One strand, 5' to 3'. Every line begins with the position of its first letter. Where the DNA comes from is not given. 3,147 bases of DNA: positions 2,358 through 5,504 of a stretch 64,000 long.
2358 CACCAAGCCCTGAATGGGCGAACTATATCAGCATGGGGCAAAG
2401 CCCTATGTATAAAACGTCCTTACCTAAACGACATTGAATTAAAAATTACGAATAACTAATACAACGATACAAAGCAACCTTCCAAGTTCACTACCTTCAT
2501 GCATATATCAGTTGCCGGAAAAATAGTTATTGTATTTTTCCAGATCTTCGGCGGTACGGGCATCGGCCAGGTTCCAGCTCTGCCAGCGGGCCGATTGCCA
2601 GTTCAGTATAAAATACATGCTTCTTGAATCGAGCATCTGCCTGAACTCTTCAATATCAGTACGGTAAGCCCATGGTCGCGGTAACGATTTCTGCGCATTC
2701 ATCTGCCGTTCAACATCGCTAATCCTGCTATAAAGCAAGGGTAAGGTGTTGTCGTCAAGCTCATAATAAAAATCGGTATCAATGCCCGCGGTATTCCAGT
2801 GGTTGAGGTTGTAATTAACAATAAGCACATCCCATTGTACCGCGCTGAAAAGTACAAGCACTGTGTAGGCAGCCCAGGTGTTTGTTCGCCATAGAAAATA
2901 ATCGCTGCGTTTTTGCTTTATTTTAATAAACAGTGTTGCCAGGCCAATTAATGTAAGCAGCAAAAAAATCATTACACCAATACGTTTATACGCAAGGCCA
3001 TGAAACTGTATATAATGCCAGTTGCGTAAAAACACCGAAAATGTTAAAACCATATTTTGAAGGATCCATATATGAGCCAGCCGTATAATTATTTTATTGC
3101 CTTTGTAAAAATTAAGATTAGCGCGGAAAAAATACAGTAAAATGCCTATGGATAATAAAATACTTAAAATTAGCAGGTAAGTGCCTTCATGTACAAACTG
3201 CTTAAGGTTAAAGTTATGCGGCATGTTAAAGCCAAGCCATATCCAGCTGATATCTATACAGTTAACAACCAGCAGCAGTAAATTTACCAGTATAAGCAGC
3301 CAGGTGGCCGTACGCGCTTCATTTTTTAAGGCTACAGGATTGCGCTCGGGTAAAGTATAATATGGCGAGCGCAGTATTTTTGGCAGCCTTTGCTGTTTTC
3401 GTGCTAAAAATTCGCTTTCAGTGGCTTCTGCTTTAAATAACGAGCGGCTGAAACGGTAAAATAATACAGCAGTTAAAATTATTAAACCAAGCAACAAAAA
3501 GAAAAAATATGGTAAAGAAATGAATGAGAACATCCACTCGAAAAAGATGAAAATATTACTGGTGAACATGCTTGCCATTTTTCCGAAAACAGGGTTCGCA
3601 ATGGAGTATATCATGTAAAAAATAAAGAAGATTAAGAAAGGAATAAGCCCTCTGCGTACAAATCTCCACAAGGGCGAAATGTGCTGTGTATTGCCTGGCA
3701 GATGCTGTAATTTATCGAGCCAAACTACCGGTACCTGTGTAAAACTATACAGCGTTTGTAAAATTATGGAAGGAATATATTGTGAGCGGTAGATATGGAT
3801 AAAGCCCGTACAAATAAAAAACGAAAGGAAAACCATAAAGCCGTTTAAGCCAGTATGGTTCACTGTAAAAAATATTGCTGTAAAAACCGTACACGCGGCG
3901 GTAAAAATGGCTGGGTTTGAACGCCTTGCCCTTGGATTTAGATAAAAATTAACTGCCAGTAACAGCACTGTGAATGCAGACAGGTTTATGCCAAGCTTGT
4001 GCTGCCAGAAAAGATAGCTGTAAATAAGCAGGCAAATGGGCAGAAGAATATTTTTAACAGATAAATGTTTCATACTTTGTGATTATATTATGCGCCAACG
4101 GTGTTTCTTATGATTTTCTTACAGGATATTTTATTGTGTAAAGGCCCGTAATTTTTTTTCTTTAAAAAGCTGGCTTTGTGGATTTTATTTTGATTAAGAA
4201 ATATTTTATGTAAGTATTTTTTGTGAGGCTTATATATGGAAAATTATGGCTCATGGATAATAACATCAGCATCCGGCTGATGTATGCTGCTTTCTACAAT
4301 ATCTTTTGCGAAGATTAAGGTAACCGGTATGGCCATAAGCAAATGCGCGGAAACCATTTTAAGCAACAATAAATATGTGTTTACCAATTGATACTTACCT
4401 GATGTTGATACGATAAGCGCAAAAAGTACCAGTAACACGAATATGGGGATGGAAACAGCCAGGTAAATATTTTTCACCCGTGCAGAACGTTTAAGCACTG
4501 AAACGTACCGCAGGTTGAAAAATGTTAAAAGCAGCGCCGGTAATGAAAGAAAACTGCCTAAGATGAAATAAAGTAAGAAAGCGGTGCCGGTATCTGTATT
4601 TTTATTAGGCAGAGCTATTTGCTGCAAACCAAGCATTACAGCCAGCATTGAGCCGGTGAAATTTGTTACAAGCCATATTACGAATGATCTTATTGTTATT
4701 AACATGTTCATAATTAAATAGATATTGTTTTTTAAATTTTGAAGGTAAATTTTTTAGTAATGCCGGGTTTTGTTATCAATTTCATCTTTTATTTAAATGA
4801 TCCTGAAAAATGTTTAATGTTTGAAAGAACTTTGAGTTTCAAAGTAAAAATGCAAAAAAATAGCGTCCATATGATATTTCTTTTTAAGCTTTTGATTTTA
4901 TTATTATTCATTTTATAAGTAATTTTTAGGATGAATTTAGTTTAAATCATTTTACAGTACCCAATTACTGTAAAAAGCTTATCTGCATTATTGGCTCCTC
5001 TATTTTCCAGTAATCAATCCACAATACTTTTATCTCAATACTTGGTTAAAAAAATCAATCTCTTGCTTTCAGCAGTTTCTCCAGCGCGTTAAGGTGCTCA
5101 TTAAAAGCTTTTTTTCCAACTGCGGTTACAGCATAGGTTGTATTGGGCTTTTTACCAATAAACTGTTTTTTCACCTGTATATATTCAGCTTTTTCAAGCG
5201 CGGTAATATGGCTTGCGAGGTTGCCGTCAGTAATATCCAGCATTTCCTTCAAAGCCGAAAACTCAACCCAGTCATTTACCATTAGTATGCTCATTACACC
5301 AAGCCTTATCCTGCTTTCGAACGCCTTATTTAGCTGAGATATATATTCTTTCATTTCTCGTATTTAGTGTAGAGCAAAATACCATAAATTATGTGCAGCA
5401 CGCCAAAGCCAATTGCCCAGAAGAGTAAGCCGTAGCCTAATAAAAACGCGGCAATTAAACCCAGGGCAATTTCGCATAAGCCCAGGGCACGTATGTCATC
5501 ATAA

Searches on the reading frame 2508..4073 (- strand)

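Call 57: search_protein_families(library=pfam, proteins=[window:2508-4073:-], max_evalue=0.00001)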
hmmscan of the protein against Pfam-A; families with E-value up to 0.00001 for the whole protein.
window:2508-4073:- (521 aa): 1 family
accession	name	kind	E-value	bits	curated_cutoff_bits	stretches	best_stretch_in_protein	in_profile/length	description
PF13687.11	DUF4153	-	1.7e-40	139.8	27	1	34-448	2-371/373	Domain of unknown function (DUF4153)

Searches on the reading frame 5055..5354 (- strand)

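Call 57: search_protein_families(library=pfam, proteins=[window:5055-5354:-], max_evalue=0.00001)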
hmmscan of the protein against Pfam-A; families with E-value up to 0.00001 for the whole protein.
window:5055-5354:- (99 aa): 1 family
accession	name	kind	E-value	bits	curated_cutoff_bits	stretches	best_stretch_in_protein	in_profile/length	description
PF13601.12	HTH_34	-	4.3e-31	107.3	27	1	16-95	1-80/80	Winged helix DNA-binding domain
